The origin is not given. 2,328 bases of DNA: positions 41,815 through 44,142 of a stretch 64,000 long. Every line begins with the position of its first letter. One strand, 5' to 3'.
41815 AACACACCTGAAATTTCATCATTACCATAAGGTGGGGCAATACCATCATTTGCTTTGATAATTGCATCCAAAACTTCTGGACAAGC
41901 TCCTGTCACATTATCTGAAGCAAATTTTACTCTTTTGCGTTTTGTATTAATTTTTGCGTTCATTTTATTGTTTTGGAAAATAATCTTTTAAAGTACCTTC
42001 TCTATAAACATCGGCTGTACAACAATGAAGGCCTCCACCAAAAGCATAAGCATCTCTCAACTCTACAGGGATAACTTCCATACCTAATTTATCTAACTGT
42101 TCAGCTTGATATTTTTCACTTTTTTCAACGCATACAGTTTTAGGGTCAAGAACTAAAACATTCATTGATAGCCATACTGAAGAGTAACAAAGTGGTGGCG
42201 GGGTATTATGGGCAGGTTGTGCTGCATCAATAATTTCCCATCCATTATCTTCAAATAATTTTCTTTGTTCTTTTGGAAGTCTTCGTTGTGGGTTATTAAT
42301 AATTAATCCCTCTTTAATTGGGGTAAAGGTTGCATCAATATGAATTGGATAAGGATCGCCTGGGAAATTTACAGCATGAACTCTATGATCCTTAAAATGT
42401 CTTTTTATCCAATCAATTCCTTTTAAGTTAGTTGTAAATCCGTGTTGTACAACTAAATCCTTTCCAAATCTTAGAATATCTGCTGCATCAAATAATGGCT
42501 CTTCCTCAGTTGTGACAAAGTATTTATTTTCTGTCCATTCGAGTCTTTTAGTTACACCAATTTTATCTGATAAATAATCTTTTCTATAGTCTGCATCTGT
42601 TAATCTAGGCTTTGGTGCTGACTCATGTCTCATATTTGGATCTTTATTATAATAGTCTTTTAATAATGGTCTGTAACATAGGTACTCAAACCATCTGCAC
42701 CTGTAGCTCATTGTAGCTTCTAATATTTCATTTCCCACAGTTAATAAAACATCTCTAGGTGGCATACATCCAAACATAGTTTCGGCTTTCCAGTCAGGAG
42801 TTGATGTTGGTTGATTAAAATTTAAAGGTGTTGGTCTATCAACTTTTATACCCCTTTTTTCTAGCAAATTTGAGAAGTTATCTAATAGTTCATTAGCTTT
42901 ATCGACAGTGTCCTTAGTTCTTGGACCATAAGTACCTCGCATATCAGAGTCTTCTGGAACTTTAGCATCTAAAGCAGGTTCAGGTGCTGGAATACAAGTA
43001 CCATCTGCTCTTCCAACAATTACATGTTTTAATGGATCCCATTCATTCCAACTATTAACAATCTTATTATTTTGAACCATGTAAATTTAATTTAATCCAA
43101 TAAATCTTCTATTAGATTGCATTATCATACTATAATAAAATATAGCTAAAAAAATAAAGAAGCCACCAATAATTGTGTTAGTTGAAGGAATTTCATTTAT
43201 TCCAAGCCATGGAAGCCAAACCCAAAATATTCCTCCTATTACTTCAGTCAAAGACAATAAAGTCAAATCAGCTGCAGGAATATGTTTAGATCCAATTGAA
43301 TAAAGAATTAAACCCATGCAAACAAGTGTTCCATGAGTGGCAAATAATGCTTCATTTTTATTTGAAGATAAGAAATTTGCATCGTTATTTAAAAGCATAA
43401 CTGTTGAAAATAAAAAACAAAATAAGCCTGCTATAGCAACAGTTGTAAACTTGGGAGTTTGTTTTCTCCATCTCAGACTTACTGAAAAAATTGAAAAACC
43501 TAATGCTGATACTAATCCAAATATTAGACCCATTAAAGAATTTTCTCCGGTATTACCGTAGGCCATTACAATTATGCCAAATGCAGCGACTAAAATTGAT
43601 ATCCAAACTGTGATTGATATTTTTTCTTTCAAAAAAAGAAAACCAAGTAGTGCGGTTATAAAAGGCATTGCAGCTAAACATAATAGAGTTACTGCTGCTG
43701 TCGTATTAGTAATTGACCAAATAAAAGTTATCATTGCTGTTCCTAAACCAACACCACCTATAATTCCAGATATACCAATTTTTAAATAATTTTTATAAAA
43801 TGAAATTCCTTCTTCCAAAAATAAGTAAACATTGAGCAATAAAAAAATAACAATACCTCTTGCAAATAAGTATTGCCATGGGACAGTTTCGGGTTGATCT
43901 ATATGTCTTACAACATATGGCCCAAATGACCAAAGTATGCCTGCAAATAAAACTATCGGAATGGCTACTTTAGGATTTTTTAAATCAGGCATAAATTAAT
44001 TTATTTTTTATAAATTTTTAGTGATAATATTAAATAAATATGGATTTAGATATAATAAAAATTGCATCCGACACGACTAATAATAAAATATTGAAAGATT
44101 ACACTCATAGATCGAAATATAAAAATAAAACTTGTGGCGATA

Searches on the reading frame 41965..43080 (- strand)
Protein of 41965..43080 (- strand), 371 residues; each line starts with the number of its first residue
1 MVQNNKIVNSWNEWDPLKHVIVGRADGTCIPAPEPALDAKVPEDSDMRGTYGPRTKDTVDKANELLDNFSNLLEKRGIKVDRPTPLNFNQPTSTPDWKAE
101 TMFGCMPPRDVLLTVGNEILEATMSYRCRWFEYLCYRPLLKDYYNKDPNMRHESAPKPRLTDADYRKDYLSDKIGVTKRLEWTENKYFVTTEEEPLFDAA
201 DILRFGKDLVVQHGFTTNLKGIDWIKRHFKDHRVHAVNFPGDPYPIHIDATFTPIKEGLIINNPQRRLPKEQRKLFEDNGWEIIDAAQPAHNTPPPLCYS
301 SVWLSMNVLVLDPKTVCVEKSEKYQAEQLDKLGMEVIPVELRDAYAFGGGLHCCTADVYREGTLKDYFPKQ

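Call 7: search_protein_families(library=pfam, proteins=[window:41965-43080:-])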
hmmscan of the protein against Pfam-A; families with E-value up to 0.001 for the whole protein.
window:41965-43080:- (371 aa): 1 family
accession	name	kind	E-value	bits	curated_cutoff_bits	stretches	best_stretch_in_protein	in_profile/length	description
PF02274.22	ADI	-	6e-06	26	22.8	0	306-360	323-377/377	Arginine deiminase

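Call 35: search_protein_families(library=ncbifam, proteins=[window:41965-43080:-], max_evalue=0.1)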
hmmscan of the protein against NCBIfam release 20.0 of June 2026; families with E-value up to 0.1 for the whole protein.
window:41965-43080:- (371 aa): 5 families
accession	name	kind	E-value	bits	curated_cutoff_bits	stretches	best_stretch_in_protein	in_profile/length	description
NF045659.1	DiMArgaseDdahMtb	equivalog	2.2e-05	23.8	300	1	199-357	138-282/283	dimethylargininase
NF045660.1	DiMthArgaseDdahStm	equivalog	0.00098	19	340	0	194-264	107-176/249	dimethylargininase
NF002381.0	PRK01388.1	subfamily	0.0022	16.9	414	1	306-361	348-403/405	arginine deiminase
NF052231.1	bifunc_ArgZ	exception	0.025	12.7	1025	1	200-358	121-269/696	bifunctional arginine dihydrolase/ornithine cyclodeaminase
TIGR01078.1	arcA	equivalog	0.029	13.1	489.1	0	306-361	351-406/408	arginine deiminase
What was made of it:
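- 41965..43992 (-): ADI-superfamily amidinotransferase/DDAH-like gene (41965-43080) and EamA/DMT transporter gene (43087-43992), the rest of the operon. Calls 7 and 35.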

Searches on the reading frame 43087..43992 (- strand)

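Call 7: search_protein_families(library=pfam, proteins=[window:43087-43992:-])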
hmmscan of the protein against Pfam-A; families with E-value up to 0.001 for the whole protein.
window:43087-43992:- (301 aa): 2 families
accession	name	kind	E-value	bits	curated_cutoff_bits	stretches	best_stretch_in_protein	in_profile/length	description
PF00892.27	EamA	-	2.4e-16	60.7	28.2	1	14-144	11-134/135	EamA-like transporter family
PF03151.22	TPT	-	0.00014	21.8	30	1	29-197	26-193/291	Triose-phosphate Transporter family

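Call 35: search_protein_families(library=ncbifam, proteins=[window:43087-43992:-], max_evalue=0.1)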
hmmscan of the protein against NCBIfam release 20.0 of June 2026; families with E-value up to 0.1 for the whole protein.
window:43087-43992:- (301 aa): 5 families
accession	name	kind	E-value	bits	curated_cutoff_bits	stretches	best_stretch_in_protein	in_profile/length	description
TIGR00950.1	2A78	equivalog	1.9e-14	53.8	230.2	1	75-283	49-262/264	carboxylate/amino acid/amine transporter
TIGR00688.1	rarD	equivalog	2.2e-10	40.5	130.15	1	48-247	46-241/256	EamA family transporter RarD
TIGR03340.1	phn_DUF6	hypoth_equivalog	0.00022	21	288.15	1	106-232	96-231/281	phosphonate utilization associated putative membrane protein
TIGR00817.1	tpt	subfamily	0.0017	17.9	317.9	1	104-211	96-206/302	Tpt phosphate/phosphoenolpyruvate translocator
NF011959.0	PRK15430.1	equivalog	0.017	14.4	540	1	9-285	8-281/296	EamA family transporter RarD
